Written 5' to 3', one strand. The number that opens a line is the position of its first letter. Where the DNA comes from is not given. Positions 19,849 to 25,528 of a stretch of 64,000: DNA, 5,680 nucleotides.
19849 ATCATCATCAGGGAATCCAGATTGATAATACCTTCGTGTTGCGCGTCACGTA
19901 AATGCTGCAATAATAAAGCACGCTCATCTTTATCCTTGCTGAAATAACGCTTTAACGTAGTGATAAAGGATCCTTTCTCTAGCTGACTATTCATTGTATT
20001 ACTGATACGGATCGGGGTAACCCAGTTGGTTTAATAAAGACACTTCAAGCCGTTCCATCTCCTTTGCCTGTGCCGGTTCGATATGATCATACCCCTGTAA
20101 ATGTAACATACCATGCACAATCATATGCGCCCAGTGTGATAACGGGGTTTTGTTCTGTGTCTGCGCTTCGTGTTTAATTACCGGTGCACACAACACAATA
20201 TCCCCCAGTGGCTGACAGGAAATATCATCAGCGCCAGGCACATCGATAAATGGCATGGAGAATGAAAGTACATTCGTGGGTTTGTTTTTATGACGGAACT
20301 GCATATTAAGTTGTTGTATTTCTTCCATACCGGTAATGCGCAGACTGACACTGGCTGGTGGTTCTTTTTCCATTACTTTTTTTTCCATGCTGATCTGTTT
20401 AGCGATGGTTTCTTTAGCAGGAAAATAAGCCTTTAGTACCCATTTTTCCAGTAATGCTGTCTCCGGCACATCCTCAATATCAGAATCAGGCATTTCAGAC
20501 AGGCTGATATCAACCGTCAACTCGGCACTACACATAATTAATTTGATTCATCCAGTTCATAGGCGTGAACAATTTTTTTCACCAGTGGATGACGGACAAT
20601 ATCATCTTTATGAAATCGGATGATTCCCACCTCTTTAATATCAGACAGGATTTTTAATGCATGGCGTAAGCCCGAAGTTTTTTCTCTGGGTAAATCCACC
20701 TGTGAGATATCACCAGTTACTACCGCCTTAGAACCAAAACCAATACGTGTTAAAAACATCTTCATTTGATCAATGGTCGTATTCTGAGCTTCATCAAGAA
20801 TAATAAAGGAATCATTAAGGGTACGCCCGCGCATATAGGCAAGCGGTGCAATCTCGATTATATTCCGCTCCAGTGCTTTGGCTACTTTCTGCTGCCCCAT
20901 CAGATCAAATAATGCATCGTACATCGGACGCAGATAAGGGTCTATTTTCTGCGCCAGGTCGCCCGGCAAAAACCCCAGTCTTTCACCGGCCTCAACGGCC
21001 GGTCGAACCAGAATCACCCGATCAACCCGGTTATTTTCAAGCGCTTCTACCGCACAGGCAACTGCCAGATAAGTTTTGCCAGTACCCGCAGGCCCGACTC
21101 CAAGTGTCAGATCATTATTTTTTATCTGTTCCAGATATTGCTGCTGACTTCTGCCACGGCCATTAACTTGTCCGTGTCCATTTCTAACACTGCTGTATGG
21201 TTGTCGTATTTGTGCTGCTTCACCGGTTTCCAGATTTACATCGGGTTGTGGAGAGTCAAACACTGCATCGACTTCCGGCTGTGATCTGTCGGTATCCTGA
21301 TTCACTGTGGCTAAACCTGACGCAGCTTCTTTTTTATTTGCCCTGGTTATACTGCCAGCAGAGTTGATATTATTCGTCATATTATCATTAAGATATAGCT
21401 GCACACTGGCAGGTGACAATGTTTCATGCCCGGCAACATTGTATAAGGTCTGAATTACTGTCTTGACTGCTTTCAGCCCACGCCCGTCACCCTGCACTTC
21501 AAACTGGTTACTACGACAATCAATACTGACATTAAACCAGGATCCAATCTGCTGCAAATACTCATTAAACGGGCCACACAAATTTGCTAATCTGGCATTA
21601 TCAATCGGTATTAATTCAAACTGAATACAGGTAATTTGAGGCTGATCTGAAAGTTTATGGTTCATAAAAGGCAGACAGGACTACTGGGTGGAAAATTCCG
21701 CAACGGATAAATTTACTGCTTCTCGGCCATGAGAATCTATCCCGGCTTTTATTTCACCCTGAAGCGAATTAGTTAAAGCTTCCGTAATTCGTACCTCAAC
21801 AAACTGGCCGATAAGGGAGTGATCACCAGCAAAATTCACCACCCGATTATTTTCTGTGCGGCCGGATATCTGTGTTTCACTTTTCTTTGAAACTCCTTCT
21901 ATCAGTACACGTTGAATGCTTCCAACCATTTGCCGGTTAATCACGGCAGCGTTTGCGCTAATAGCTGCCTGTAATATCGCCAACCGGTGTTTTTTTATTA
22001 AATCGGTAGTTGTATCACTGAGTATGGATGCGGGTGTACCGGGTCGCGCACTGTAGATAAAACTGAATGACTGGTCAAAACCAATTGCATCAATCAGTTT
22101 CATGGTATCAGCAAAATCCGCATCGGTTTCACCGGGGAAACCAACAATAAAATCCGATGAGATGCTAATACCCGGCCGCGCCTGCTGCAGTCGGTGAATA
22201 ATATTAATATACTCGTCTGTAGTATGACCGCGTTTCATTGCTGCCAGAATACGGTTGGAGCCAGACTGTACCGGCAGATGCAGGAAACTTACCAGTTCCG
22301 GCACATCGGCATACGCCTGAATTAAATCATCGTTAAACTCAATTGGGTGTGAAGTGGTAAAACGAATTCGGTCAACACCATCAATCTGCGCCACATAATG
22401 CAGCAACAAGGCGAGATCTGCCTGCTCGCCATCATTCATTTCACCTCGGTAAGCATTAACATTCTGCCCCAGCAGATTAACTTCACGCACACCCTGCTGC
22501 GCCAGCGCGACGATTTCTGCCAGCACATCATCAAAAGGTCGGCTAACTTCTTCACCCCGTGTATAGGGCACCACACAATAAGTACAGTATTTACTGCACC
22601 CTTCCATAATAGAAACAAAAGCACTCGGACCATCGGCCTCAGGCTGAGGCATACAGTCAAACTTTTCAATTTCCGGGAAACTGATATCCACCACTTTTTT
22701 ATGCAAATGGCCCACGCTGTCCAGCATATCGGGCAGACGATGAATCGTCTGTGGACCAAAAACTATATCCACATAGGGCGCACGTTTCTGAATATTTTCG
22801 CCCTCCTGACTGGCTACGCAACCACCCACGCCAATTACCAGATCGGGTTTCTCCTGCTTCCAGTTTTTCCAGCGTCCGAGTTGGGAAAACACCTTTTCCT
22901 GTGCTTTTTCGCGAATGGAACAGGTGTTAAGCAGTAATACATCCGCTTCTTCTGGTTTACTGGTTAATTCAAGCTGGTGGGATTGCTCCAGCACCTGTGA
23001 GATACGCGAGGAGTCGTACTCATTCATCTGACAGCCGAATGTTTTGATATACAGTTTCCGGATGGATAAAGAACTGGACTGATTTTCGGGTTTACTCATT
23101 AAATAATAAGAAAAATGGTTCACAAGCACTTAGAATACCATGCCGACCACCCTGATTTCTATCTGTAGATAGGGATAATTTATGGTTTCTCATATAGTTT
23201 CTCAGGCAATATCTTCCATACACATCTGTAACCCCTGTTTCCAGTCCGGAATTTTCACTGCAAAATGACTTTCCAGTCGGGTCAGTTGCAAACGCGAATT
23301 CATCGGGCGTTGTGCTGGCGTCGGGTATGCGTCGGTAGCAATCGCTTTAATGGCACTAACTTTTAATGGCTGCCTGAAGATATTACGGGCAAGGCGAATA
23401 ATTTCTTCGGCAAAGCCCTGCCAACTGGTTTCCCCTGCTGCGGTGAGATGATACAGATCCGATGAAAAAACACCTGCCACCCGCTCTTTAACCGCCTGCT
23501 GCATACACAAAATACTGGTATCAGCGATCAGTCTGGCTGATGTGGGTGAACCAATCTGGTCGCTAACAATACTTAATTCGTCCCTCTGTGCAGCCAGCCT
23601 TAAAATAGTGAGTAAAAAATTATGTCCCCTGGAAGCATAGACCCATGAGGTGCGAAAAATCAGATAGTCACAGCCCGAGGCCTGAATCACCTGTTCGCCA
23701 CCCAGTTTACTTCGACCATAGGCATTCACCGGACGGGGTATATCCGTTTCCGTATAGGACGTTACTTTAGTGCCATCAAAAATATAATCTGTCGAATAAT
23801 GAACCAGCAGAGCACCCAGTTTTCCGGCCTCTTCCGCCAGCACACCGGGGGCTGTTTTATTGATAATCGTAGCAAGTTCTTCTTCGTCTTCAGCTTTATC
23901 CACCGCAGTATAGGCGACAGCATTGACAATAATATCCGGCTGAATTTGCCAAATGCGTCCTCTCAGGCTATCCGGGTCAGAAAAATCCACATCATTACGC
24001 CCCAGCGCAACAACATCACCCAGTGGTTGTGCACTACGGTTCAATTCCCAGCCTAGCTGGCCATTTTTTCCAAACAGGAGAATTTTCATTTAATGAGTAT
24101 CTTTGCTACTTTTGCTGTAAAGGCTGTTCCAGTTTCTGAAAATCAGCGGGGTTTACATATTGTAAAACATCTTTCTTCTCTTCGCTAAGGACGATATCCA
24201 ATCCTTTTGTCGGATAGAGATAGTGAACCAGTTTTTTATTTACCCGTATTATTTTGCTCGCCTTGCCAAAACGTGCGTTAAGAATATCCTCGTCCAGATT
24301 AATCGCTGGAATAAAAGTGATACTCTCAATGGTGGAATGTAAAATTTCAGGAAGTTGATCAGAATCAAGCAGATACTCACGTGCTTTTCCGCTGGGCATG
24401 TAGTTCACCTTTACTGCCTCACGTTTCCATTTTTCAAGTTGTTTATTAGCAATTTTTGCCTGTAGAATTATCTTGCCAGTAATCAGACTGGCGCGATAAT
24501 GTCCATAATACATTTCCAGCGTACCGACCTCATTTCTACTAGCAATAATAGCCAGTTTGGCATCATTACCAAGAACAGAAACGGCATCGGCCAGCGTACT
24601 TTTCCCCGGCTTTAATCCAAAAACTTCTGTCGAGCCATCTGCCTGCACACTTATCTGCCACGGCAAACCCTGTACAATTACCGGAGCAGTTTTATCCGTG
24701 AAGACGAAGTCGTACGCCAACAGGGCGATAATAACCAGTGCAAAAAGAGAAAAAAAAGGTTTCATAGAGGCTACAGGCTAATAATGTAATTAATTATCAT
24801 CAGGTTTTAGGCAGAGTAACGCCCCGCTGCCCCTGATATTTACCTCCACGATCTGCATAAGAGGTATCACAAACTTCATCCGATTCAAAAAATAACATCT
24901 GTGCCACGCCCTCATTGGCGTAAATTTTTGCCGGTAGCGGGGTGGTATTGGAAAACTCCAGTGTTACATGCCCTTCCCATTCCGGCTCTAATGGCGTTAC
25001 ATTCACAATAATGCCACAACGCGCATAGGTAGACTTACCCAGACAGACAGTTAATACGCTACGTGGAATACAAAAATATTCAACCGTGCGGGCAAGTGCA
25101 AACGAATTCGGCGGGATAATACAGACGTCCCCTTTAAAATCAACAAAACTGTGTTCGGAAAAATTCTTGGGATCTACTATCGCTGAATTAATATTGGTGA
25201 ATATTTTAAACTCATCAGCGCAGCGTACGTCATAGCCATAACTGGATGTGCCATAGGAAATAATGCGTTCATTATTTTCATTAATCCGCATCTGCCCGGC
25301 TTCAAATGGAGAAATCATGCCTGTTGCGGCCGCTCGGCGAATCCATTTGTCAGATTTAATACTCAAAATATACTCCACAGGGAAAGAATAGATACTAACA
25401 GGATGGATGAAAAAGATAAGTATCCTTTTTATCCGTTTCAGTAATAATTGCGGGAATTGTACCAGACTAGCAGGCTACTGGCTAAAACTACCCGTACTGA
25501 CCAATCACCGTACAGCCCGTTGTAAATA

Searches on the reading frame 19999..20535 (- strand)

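Call 81: search_protein_families(library=pfam, proteins=[window:19999-20535:-], max_evalue=0.001)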
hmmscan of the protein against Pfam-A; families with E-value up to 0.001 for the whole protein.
window:19999-20535:- (178 aa): 1 family
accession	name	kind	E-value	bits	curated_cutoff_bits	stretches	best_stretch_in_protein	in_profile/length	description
PF02130.23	YbeY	-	1.5e-33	115.8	25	1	41-171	8-129/129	Endoribonuclease YbeY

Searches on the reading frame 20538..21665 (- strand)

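Call 81: search_protein_families(library=pfam, proteins=[window:20538-21665:-], max_evalue=0.001)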
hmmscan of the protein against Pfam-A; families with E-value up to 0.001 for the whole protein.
window:20538-21665:- (375 aa): 5 families
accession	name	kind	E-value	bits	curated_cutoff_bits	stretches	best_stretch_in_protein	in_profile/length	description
PF02562.22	PhoH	-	1.3e-95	319.2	27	1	167-370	2-205/205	PhoH-like protein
PF13604.12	AAA_30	-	1.6e-08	34.9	27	1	173-323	5-128/191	AAA domain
PF13245.12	AAA_19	-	7.4e-08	33.1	25.1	1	174-323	1-129/134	AAA domain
PF00270.35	DEAD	-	0.00012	22.2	26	1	173-223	3-54/167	DEAD/DEAH box helicase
PF01695.23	IstB_IS21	-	0.0004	20.4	24.1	1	179-213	87-121/238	IstB-like ATP binding protein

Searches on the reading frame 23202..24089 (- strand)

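Call 17: search_protein_families(library=pfam, proteins=[window:23202-24089:-], max_evalue=0.001)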
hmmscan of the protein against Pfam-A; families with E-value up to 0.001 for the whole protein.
window:23202-24089:- (295 aa): 3 families
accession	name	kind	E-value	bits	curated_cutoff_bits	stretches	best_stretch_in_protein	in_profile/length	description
PF04321.23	RmlD_sub_bind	-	1.2e-100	336.8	27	1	1-293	1-284/287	RmlD substrate binding domain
PF01370.27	Epimerase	-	4.6e-13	49.6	20.9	1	3-165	1-192/240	NAD dependent epimerase/dehydratase family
PF16363.11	GDP_Man_Dehyd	-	1.5e-06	28.4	27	1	33-147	58-176/332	GDP-mannose 4,6 dehydratase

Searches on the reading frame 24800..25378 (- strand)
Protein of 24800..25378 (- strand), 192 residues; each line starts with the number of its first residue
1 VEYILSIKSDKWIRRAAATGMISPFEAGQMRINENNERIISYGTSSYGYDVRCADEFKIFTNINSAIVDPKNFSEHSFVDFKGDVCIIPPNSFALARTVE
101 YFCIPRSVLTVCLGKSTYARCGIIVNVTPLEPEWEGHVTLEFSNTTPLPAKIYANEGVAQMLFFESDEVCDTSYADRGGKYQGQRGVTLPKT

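Call 81: search_protein_families(library=pfam, proteins=[window:24800-25378:-], max_evalue=0.001)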
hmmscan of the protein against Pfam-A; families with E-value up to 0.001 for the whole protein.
window:24800-25378:- (192 aa): 1 family
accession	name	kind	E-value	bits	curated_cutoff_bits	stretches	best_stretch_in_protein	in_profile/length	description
PF22769.1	DCD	-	2.5e-33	115.8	27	1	7-165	1-152/153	dCTP deaminase-like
